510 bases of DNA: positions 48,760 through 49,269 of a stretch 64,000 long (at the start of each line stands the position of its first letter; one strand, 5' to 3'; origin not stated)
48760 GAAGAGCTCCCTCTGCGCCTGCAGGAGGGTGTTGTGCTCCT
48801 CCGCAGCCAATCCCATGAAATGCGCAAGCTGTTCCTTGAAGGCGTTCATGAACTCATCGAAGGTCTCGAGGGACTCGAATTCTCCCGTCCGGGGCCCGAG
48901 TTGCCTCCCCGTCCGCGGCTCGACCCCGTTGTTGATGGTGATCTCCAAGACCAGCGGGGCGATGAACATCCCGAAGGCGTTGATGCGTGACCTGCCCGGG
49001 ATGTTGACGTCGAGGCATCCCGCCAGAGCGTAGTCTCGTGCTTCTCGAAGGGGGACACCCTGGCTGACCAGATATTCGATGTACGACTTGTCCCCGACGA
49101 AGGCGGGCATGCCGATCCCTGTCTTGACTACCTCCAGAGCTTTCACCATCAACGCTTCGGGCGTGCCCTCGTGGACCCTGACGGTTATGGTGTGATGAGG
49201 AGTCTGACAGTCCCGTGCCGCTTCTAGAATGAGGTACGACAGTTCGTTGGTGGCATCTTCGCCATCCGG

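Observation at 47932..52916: Glycyl-radical enzyme with a G-C-L-D thiyl loop, co-operonic with its activase and an acyl-CoA ligase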

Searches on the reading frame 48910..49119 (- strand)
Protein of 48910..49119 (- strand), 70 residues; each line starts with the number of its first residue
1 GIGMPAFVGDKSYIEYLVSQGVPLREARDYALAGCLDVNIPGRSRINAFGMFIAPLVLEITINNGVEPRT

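Call 68: search_solved_structures(query=window:48910-49119:-, max_evalue=10, show_alignments=5)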
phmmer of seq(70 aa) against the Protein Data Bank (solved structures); distinct sequences matched with E-value up to 10: 28.
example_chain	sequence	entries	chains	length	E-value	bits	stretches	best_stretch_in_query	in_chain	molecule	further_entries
7e7l_A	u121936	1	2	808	2e-09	40.9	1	1-66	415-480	Hydroxyphenylacetic acid decarboxylase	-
1r8w_A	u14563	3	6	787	7.6e-09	39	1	1-67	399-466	glycerol dehydratase | B12-independent glycerol dehydratase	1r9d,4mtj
9rco_A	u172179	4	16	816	5.9e-08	36.2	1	1-65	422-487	Glycyl radical protein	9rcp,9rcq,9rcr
8id1_A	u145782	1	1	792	4.4e-07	33.4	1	1-66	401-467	Formate C-acetyltransferase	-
7vua_A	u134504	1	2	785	4.7e-07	33.4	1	3-68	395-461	HplG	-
8yjo_A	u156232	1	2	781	7.2e-07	32.8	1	1-63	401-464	Probable dehydratase PflD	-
9r0v_A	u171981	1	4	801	1.9e-06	31.5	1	1-66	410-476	Choline trimethylamine-lyase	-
9ht9_A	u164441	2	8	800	1.9e-06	31.5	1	1-66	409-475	Choline trimethylamine-lyase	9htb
6vue_A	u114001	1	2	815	1.9e-06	31.4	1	1-66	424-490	Choline trimethylamine-lyase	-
5fay_A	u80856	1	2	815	2e-06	31.4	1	1-66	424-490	Choline trimethylamine-lyase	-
5fau_A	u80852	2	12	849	2.1e-06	31.3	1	1-66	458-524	Choline trimethylamine-lyase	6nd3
5faw_A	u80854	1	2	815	2.4e-06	31.1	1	1-66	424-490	Choline trimethylamine-lyase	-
5fav_A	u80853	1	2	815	3.7e-06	30.5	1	1-66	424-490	Choline trimethylamine-lyase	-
8id0_A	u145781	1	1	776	4.2e-06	30.4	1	1-59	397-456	formate C-acetyltransferase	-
5kdp_A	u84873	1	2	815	7.2e-06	29.6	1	1-66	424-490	Choline trimethylamine-lyase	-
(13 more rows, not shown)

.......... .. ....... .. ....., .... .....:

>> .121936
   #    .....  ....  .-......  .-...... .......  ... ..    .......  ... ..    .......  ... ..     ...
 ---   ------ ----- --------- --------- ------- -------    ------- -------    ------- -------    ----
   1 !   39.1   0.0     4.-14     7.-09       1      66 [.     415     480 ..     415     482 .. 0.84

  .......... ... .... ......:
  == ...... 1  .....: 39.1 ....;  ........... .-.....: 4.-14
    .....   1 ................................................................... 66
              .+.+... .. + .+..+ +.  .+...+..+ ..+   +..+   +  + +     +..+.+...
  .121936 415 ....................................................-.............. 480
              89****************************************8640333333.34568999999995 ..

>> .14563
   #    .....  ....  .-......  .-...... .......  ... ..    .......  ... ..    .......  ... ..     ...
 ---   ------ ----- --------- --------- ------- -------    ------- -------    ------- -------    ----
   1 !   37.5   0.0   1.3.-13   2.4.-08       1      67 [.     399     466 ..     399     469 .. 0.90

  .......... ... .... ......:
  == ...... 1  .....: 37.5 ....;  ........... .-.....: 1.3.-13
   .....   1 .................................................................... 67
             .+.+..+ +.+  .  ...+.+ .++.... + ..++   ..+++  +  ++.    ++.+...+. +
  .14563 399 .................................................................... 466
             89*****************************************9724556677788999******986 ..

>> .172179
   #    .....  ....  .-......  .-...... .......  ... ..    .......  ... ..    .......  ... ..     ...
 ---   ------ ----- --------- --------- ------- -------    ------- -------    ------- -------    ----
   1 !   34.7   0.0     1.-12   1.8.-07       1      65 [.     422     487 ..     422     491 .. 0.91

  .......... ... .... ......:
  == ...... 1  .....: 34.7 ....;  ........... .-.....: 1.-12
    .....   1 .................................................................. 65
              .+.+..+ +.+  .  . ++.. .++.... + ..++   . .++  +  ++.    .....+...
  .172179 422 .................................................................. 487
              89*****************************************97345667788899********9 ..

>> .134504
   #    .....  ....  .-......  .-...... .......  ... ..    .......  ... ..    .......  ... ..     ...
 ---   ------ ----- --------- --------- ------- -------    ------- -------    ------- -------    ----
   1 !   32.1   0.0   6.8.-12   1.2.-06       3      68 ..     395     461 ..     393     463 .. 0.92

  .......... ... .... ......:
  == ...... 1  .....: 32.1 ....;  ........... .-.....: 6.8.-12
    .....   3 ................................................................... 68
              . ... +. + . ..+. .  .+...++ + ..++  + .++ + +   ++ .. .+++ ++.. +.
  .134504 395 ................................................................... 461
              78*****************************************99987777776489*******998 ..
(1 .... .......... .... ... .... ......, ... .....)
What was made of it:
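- Closest known: Arylacetate decarboxylase AAD. Same: AAD is the best PDB match for the 70-residue loop segment (call 68).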
